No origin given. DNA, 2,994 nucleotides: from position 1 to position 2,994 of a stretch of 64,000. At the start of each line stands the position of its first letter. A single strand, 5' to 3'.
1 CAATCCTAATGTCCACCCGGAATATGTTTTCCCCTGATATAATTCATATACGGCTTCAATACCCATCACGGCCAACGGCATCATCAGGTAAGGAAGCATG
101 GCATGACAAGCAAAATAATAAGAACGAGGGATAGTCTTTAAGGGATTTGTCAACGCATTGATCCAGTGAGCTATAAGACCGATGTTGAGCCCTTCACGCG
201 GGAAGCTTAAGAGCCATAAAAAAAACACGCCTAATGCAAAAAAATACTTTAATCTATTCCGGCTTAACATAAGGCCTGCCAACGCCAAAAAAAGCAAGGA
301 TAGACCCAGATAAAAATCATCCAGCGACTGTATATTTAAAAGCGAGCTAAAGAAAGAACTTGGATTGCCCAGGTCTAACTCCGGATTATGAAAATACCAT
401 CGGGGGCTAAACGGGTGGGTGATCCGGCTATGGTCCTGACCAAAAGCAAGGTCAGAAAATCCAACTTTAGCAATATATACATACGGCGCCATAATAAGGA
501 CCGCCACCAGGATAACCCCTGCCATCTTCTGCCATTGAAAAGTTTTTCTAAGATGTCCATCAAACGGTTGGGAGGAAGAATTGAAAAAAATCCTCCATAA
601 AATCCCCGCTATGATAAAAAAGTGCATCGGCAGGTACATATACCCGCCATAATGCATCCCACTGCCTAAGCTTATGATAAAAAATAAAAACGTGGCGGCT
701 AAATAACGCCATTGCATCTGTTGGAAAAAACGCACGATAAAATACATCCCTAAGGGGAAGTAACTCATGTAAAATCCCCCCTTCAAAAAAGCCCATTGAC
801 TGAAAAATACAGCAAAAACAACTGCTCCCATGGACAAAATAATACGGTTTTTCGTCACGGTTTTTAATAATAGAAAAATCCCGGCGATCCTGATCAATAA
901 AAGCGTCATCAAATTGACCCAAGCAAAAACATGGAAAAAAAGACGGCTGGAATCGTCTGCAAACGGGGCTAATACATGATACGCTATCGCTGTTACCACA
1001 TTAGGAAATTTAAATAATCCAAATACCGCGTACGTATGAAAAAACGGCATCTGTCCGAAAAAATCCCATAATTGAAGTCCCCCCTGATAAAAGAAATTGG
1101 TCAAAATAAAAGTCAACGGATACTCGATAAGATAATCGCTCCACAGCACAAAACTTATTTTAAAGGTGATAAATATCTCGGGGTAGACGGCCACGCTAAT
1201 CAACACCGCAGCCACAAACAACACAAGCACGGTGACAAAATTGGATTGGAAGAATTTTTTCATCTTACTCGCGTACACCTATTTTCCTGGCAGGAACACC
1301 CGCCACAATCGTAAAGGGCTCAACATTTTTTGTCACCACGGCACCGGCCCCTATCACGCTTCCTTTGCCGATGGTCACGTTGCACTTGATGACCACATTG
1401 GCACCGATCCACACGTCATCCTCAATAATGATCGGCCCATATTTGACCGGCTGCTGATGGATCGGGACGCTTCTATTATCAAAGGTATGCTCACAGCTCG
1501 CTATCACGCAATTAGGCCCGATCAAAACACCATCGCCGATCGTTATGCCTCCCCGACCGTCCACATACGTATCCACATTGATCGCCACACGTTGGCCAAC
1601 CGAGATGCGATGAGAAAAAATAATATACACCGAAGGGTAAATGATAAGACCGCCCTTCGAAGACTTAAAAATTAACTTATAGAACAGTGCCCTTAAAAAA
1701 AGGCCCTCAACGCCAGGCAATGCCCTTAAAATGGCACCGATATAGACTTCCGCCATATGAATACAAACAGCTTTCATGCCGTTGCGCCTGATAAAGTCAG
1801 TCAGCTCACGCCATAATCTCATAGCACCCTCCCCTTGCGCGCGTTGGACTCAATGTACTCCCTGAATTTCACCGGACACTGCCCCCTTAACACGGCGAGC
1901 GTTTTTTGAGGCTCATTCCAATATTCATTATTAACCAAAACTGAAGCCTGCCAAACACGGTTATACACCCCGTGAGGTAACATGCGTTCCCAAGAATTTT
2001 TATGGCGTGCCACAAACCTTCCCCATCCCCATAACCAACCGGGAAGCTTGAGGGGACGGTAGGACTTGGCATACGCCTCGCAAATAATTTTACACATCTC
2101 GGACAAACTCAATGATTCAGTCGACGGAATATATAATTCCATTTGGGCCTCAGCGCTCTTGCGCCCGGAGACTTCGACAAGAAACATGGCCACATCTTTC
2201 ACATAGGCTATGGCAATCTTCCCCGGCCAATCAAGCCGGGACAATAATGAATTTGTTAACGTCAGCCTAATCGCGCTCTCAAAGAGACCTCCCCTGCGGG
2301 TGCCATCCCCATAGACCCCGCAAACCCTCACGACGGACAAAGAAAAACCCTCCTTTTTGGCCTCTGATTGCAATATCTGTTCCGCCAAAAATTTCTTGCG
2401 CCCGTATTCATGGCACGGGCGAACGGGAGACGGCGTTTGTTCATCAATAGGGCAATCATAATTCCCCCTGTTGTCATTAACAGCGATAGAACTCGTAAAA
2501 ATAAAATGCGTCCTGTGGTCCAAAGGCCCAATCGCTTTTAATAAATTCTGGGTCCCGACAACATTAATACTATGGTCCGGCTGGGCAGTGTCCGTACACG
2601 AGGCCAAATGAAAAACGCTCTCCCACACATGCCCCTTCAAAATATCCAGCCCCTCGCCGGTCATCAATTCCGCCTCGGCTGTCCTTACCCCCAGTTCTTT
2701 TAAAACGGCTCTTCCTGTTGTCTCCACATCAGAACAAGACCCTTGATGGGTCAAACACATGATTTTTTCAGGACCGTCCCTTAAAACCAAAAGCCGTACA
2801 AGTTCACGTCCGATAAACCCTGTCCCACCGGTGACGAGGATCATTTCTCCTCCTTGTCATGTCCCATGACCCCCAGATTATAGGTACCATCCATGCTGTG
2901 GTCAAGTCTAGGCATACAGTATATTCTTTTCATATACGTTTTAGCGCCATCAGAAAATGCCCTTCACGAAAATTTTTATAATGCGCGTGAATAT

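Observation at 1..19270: Envelope-glycan locus built almost entirely from large polytopic membrane proteins, including a four-gene tandem paralog array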

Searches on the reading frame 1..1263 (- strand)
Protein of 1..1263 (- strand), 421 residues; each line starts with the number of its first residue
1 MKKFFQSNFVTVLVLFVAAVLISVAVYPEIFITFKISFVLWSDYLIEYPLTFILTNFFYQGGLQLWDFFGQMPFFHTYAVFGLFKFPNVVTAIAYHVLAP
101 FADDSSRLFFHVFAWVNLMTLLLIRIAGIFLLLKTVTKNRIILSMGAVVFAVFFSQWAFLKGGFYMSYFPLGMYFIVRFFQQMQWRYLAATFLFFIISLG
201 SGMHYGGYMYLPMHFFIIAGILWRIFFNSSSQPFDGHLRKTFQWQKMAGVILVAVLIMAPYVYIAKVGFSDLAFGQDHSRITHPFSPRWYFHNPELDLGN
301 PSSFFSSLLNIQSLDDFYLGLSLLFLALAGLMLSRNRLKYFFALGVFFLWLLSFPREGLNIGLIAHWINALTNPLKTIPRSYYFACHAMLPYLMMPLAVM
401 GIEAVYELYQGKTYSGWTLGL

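Call 8: search_protein_families(library=pfam, max_evalue=0.1, proteins=[window:1-1263:-])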
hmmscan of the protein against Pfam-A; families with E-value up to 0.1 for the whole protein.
window:1-1263:- (421 aa): 0 families

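Call 10: search_protein_families(library=ncbifam, max_evalue=0.1, proteins=[window:1-1263:-])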
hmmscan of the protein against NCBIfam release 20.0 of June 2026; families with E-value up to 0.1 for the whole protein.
window:1-1263:- (421 aa): 0 families

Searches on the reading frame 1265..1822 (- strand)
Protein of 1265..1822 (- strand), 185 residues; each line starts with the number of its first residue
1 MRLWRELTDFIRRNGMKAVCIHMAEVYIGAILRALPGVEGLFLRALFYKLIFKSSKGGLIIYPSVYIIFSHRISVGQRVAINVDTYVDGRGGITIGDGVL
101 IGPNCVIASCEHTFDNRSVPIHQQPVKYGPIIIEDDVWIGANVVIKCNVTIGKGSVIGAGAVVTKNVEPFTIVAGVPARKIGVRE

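Call 7: search_protein_families(library=pfam, max_evalue=0.1, proteins=[window:1265-1822:-])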
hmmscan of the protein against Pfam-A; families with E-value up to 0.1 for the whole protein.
window:1265-1822:- (185 aa): 3 families
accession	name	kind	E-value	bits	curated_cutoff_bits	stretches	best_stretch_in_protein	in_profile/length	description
PF00132.30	Hexapep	-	4.6e-13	48.7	27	2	131-165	2-36/36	Bacterial transferase hexapeptide (six repeats)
PF14602.12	Hexapep_2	-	8.3e-11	41.9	27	1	130-165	1-34/34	Hexapeptide repeat of succinyl-transferase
PF25084.1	LbH_EIF2B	-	0.00055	20.3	54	1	62-167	5-103/105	EIF2B subunit epsilon LbH domain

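Call 79: search_protein_families(library=ncbifam, max_evalue=0.001, proteins=[window:1265-1822:-])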
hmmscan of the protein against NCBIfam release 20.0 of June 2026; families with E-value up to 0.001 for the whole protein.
window:1265-1822:- (185 aa): 43 families (the best 25 are shown)
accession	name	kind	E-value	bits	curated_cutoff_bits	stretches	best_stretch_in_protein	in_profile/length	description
NF007076.0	PRK09527.1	equivalog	2.5e-21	76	347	1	59-181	62-182/203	galactoside O-acetyltransferase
NF007797.0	PRK10502.1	subfamily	1.2e-20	73.9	192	1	58-183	58-178/183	WcaF family extracellular polysaccharide biosynthesis acetyltransferase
NF007240.0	PRK09677.1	equivalog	1.9e-16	60.1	243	1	72-182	65-182/192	putative lipopolysaccharide biosynthesis O-acetyl transferase WbbJ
NF007499.0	PRK10092.1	equivalog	8e-16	58.4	314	1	60-181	61-180/183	maltose O-acetyltransferase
TIGR03532.1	DapD_Ac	equivalog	1e-15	58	231.75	1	75-181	119-211/231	2,3,4,5-tetrahydropyridine-2,6-dicarboxylate N-acetyltransferase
TIGR03308.1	phn_thr-fam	hypoth_equivalog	3.3e-15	56.5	201.65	1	131-182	109-160/204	phosphonate metabolim protein, transferase hexapeptide repeat family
TIGR03570.1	NeuD_NnaD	subfamily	5.9e-15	55.4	160.8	1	93-179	118-202/202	NeuD/PglB/VioB family sugar acetyltransferase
TIGR04008.1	WcaF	equivalog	8.9e-15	55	326.3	1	44-181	43-175/180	colanic acid biosynthesis acetyltransferase WcaF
NF000311.1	Vat_ABCDEFH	equivalog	2.4e-14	53.4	300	1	121-184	102-164/201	Vat family streptogramin A O-acetyltransferase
NF041874.1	EPS_EpsC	equivalog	5e-14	52.4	150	1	69-181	58-164/168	serine O-acetyltransferase EpsC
NF033468.1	stregram_VatI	exception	5.1e-14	52.5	415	1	112-182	95-164/208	streptogramin A O-acetyltransferase Vat(I)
NF000490.1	chloram_CatB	equivalog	6.7e-14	51.7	350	1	127-184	107-164/210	type B chloramphenicol O-acetyltransferase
NF000020.1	stregram_VatE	exception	1.3e-12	47.7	450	1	125-182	111-167/214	streptogramin A O-acetyltransferase Vat(E)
NF000097.1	stregram_VatC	exception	4.1e-12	46.4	425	1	129-184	117-172/212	streptogramin A O-acetyltransferase Vat(C)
NF000101.1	stregram_VatA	exception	6.8e-12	45.5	450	1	123-181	112-169/219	streptogramin A O-acetyltransferase Vat(A)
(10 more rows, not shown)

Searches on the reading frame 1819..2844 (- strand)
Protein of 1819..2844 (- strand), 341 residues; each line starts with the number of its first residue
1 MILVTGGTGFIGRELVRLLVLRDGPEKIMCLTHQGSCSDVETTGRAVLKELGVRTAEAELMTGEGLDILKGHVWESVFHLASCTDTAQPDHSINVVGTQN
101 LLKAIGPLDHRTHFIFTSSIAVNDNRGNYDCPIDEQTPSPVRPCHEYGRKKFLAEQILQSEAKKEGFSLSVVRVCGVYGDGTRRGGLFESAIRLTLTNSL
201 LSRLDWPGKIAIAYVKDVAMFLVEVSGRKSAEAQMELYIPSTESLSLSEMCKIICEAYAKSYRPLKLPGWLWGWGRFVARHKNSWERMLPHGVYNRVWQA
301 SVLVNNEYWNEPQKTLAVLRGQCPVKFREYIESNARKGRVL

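Call 7: search_protein_families(library=pfam, max_evalue=0.1, proteins=[window:1819-2844:-])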
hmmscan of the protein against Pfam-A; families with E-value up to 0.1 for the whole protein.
window:1819-2844:- (341 aa): 8 families
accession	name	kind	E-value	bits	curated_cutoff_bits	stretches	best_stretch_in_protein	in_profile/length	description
PF01370.27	Epimerase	-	2.3e-21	76.8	20.9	1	2-223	1-222/240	NAD dependent epimerase/dehydratase family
PF07993.18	NAD_binding_4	-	1.6e-14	54.1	20.1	2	77-181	92-211/258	Male sterility protein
PF01073.25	3Beta_HSD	-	1.8e-13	50.6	22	1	3-184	1-188/280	3-beta hydroxysteroid dehydrogenase/isomerase family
PF16363.11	GDP_Man_Dehyd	-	1.8e-09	37.9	27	1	3-176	1-182/332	GDP-mannose 4,6 dehydratase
PF04321.23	RmlD_sub_bind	-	1.2e-08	34.8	27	1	2-257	3-230/287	RmlD substrate binding domain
PF08659.16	KR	-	6.8e-05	23.3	22.6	1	2-54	3-54/180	KR domain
PF02719.21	Polysacc_synt_2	-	8.2e-05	22.4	20.2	1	2-82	1-86/293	Polysaccharide biosynthesis protein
PF05368.20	NmrA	-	0.01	15.9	27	1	2-123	5-111/298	NmrA-like family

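Call 79: search_protein_families(library=ncbifam, max_evalue=0.001, proteins=[window:1819-2844:-])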
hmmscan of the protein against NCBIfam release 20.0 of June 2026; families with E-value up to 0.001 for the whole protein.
window:1819-2844:- (341 aa): 14 families
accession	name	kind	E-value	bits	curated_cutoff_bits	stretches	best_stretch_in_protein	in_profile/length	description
TIGR01746.1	Thioester-redct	subfamily_domain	7.9e-18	64.8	213.35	1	2-284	2-306/371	thioester reductase domain-containing protein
TIGR03466.1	HpnA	hypoth_equivalog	2.8e-14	52.7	367.65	1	2-271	3-259/327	hopanoid-associated sugar epimerase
NF043036.1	ErythonDh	equivalog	5.3e-14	52.1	325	1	2-167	3-168/321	D-erythronate dehydrogenase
TIGR01179.1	galE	equivalog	1.2e-13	50.6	262.3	1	1-179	1-178/332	UDP-glucose 4-epimerase GalE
NF005539.0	PRK07201.1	equivalog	6.2e-13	48.4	549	1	3-163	4-166/657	SDR family oxidoreductase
TIGR02197.1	heptose_epim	equivalog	4.8e-10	39.1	274.6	1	2-181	1-174/316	ADP-glyceromanno-heptose 6-epimerase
TIGR01181.1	dTDP_gluc_dehyt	equivalog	7.4e-08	31.8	365.1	1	2-180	2-184/321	dTDP-glucose 4,6-dehydratase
NF042423.1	oxyalk_red_Shew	equivalog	9.8e-08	31.4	580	1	2-165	11-163/331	2-alkyl-3-oxoalkanoate reductase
NF007956.0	PRK10675.1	subfamily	2.1e-07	30.4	394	1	2-173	3-176/338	UDP-glucose 4-epimerase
NF042422.1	oxyalk_red_OleD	equivalog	2.3e-07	30.5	580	1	2-169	3-160/329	2-alkyl-3-oxoalkanoate reductase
NF052578.1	StrlDmthSdmBMthl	equivalog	4e-07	30.1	600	1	2-219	3-209/328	sterol demethylase protein SdmB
TIGR04180.1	EDH_00030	hypoth_equivalog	3.1e-06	26.5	475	1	2-257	1-255/297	NAD-dependent 4,6-dehydratase LegB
NF047837.1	UDPAcbARedWbcJ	equivalog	6.8e-06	25.2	500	0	145-236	101-195/372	UDP-2-acetamido-2,6-beta-L-arabino-hexul-4-ose reductase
TIGR01214.1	rmlD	equivalog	3.4e-05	23.1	224.05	1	2-203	2-175/285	dTDP-4-dehydrorhamnose reductase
